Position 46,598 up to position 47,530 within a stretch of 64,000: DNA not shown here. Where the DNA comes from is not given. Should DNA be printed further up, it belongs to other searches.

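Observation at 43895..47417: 3.5-kb LanFEG-like cassette inserted into the conserved rplU-prp-rpmA-obg block, flanked by a duplicated terminator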

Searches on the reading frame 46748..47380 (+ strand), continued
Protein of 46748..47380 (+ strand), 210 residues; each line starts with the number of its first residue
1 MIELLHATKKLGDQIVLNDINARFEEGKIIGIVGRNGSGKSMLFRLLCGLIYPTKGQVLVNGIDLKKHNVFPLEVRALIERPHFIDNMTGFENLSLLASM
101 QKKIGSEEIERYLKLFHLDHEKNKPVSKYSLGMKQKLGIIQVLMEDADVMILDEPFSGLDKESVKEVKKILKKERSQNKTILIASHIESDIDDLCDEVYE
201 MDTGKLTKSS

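Call 26: find_encoding_contigs(protein=P0010, flank=6000, max_places=2)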
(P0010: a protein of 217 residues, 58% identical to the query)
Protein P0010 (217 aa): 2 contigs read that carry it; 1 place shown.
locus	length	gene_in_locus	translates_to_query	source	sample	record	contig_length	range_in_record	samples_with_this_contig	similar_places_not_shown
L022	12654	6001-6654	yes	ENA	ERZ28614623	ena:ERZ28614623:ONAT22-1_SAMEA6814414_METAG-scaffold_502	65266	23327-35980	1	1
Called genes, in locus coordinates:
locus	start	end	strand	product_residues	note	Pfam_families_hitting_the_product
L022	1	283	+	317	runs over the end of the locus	-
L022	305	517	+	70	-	-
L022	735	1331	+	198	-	PF01926:MMR_HSR1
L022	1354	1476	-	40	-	-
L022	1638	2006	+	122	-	-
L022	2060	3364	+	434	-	PF00009:GTP_EFTU, PF01926:MMR_HSR1, PF02421:FeoB_N, PF00009:GTP_EFTU, PF00071:Ras (weak), PF01926:MMR_HSR1, PF02421:FeoB_N, PF14714:KH_dom-like, +7 more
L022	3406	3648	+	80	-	PF14069:SpoVIF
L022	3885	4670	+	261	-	-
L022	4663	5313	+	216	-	-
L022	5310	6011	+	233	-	-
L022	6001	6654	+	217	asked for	PF00005:ABC_tran, PF13304:AAA_21 (faint)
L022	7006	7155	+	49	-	-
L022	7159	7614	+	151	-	PF00413:Peptidase_M10, PF12388:Peptidase_M57 (weak), PF16313:DUF4953 (weak)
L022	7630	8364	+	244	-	-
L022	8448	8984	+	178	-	PF04542:Sigma70_r2 (faint)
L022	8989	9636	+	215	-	-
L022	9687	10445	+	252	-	-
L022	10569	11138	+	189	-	PF20197:DUF6560 (weak)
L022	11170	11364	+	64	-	-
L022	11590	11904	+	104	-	-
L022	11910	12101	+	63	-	-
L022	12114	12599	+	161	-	-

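Call 58: search_solved_structures(query=window:46748-47380:+, max_evalue=1e-20)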
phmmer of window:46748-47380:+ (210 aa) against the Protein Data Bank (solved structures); distinct sequences matched with E-value up to 1e-20: 85 (the best 60 are shown).
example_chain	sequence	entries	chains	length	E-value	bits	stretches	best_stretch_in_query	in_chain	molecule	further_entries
7w01_A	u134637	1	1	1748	1.3e-36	129.7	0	13-206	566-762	Phospholipid-transporting ATPase ABCA3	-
7w02_A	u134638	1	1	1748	8.8e-36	126.9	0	13-206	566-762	Phospholipid-transporting ATPase ABCA3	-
7lkp_A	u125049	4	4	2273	3.8e-30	108.5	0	18-206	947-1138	Retinal-specific phospholipid-transporting ATPase ABCA4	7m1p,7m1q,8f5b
7e7i_A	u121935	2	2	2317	4e-30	108.5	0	18-206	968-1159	Retinal-specific phospholipid-transporting ATPase ABCA4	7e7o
7lkz_A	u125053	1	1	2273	2.7e-29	105.8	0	18-206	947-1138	Retinal-specific phospholipid-transporting ATPase ABCA4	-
7e7q_A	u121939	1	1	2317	2.8e-29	105.7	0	18-206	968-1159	Retinal-specific phospholipid-transporting ATPase ABCA4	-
8sa0_A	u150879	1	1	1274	8.4e-29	104.2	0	16-188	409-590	ATP-dependent translocase ABCB1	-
8gmg_A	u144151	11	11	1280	8.5e-29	104.2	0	16-188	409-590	ATP-dependent translocase ABCB1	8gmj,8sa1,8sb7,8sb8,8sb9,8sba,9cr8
6qex_A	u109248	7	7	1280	8.5e-29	104.2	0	16-188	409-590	Multidrug resistance protein 1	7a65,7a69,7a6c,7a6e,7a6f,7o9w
1vpl_A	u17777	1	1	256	9.9e-29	103.9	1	8-207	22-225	ABC transporter, ATP-binding protein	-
8y6h_A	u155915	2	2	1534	1.5e-28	103.4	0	16-188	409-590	ATP-dependent translocase ABCB1,mNeonGreen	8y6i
6c0v_A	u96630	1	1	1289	5.9e-28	101.4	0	16-188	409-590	Multidrug resistance protein 1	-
7qkr_A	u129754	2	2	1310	1.4e-27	100.2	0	13-207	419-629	Plasma membrane ATP-binding cassette transporter required for the export of a-factor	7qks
7niu_A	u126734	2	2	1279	2.6e-27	99.3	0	16-188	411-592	Isoform 2 of Phosphatidylcholine translocator ABCB4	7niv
7zk9_A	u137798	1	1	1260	4.8e-27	98.4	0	16-188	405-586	ATP-dependent translocase ABCB1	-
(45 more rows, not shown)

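Call 62: find_encoding_contigs(protein=P0013, flank=5000, max_places=2)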
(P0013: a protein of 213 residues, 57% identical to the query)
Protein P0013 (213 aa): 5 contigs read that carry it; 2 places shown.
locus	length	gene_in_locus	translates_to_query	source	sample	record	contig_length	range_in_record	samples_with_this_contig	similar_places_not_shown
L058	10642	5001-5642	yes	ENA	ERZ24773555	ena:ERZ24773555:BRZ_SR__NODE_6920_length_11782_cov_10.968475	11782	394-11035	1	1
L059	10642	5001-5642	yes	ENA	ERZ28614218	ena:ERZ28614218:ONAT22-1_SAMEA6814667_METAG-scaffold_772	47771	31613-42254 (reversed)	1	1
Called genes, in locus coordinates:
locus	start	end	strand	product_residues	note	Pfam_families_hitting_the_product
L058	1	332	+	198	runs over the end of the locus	PF01926:MMR_HSR1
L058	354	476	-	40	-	-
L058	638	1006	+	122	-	-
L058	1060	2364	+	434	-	PF00009:GTP_EFTU, PF01926:MMR_HSR1, PF02421:FeoB_N, PF00009:GTP_EFTU, PF00071:Ras (weak), PF01926:MMR_HSR1, PF02421:FeoB_N, PF14714:KH_dom-like, +7 more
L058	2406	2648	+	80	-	PF14069:SpoVIF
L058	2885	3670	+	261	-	-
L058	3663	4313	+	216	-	-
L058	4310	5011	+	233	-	-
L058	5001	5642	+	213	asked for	PF00005:ABC_tran, PF13304:AAA_21 (faint)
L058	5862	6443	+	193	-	-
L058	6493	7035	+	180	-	-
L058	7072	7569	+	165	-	-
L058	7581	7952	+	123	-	-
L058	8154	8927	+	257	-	-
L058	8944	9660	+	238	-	-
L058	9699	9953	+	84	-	-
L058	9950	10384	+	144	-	-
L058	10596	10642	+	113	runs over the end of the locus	PF01694:Rhomboid (weak)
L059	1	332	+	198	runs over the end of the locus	PF01926:MMR_HSR1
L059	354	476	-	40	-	-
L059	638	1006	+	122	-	-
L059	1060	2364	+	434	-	PF00009:GTP_EFTU, PF01926:MMR_HSR1, PF02421:FeoB_N, PF00009:GTP_EFTU, PF00071:Ras (weak), PF01926:MMR_HSR1, PF02421:FeoB_N, PF14714:KH_dom-like, +7 more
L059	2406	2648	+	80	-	PF14069:SpoVIF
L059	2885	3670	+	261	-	-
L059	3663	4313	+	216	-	-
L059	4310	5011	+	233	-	-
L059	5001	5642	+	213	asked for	PF00005:ABC_tran, PF13304:AAA_21 (faint)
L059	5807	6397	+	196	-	PF15607:Ntox44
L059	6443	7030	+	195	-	-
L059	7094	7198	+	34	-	-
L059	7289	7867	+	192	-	-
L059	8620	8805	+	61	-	-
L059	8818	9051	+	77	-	-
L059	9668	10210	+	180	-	-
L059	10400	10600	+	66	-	-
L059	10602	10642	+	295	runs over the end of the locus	PF16804:DUF5071 (weak)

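Call 63: find_encoding_contigs(protein=P0067, flank=5000, max_places=2)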
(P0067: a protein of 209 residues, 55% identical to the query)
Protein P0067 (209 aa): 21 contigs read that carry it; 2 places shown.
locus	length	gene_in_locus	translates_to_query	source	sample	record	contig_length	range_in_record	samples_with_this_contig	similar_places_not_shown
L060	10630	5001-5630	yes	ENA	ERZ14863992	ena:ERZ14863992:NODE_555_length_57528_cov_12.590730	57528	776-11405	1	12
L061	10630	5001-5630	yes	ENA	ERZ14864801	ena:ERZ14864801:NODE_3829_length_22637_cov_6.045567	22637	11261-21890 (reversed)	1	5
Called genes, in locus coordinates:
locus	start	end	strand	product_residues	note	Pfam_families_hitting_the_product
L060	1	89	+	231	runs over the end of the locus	PF02706:Wzz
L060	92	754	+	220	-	PF10609:ParA, PF13614:AAA_31, PF00142:Fer4_NifH (faint), PF01656:CbiA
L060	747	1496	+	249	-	PF19567:CpsB_CapC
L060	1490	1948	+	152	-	-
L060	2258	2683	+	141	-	-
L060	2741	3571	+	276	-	-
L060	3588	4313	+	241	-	-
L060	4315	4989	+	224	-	-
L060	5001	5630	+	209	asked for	PF00005:ABC_tran, PF13304:AAA_21 (weak)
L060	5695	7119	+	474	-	-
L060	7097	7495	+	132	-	-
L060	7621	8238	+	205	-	PF00302:CAT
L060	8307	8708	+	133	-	PF04266:ASCH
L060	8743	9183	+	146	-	PF05067:Mn_catalase (weak)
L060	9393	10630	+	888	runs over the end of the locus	PF00690:Cation_ATPase_N, PF00122:E1-E2_ATPase, PF00702:Hydrolase, PF13246:Cation_ATPase, PF08282:Hydrolase_3 (weak), PF00689:Cation_ATPase_C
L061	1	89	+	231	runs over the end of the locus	PF02706:Wzz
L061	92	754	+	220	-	PF10609:ParA, PF13614:AAA_31, PF00142:Fer4_NifH (faint), PF01656:CbiA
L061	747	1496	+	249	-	PF19567:CpsB_CapC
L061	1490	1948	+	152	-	-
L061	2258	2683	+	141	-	-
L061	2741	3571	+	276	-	-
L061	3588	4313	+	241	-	-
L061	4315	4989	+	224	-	-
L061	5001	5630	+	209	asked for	PF00005:ABC_tran, PF13304:AAA_21 (weak)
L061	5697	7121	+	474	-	-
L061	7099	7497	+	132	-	-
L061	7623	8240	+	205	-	PF00302:CAT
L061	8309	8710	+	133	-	PF04266:ASCH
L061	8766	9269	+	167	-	PF05067:Mn_catalase (weak), PF02915:Rubrerythrin, PF00210:Ferritin (weak)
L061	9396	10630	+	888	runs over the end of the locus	PF00690:Cation_ATPase_N, PF00122:E1-E2_ATPase, PF00702:Hydrolase, PF13246:Cation_ATPase, PF08282:Hydrolase_3 (weak), PF00689:Cation_ATPase_C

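Call 64: find_encoding_contigs(protein=P0032, flank=5000, max_places=2)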
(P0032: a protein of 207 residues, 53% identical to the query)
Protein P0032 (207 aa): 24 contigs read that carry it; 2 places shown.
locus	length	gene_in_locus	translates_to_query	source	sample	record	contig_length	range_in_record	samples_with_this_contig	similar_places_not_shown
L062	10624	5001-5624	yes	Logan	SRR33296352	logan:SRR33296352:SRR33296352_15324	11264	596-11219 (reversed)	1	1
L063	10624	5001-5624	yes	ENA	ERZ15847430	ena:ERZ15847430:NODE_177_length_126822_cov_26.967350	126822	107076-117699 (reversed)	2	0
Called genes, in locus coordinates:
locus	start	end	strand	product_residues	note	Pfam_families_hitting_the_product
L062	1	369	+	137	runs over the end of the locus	?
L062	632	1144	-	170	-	-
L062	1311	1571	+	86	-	PF12844:HTH_19 (faint), PF01381:HTH_3, PF13560:HTH_31 (weak)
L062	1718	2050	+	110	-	-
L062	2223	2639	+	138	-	-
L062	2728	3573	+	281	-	-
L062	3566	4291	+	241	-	-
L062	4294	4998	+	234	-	-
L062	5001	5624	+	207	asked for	PF00005:ABC_tran, PF13304:AAA_21 (faint)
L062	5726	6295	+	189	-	-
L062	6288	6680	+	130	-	-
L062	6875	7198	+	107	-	PF13443:HTH_26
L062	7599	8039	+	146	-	-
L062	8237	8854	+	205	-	-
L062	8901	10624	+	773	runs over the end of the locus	?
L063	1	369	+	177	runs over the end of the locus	PF04892:VanZ-LLP1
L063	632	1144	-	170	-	-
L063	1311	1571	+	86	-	PF12844:HTH_19 (faint), PF01381:HTH_3, PF13560:HTH_31 (weak)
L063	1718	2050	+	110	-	-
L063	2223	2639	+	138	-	-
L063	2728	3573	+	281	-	-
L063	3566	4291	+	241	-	-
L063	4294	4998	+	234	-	-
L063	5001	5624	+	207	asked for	PF00005:ABC_tran, PF13304:AAA_21 (faint)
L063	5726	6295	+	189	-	-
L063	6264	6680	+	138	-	-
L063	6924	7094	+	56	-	-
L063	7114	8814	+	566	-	PF00239:Resolvase, PF07508:Recombinase, PF13408:Zn_ribbon_recom (weak)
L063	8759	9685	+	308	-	PF00768:Peptidase_S11, PF13354:Beta-lactamase2 (weak), PF07943:PBP5_C (weak)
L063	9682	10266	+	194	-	PF07670:Gate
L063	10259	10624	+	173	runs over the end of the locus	PF07670:Gate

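Call 81: search_protein_families(library=padloc, proteins=[window:46748-47380:+], max_evalue=0.01)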
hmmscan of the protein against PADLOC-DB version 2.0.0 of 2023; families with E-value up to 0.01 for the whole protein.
window:46748-47380:+ (210 aa): 20 families
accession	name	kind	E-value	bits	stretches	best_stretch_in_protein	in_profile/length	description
PDLC04135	mad3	-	2.2e-24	84.7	2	115-203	250-339/374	mads_3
PDLC04140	mad8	-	9e-13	46.4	1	12-194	12-240/314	mads_8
PDLC02980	AriA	-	1.2e-12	46.5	2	93-186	194-298/304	-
PDLC02335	AbiLi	-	1.3e-05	22.4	0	80-186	142-236/326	AbiLi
PDLC04176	HEC-01A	-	8.7e-05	20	1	134-192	261-322/371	-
PDLC04737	PDC-M62A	-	0.00015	18.9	1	29-146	54-118/601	-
PDLC04169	GajA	-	0.00025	18.6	1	119-189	106-179/434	-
PDLC04213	HEC-02A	-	0.00045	17.9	0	126-186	207-271/337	-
PDLC04180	HEC-01A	-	0.0011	16.2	0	128-193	254-323/382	-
PDLC04177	HEC-01A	-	0.0012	16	0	122-197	270-346/393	-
PDLC00293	PtuA1|PtuA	-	0.0014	15.7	0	17-44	14-42/527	AAA ATPase domain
PDLC00075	GajA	-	0.0016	15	0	32-55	27-50/536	AAA ATPase domain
PDLC04608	PDC-M38A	-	0.0018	16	1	106-194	229-319/367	-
PDLC04175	HEC-01A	-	0.002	15.2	0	143-185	263-306/363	-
PDLC00303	PtuA1|PtuA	-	0.0021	15.2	0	26-59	11-44/386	AAA ATPase domain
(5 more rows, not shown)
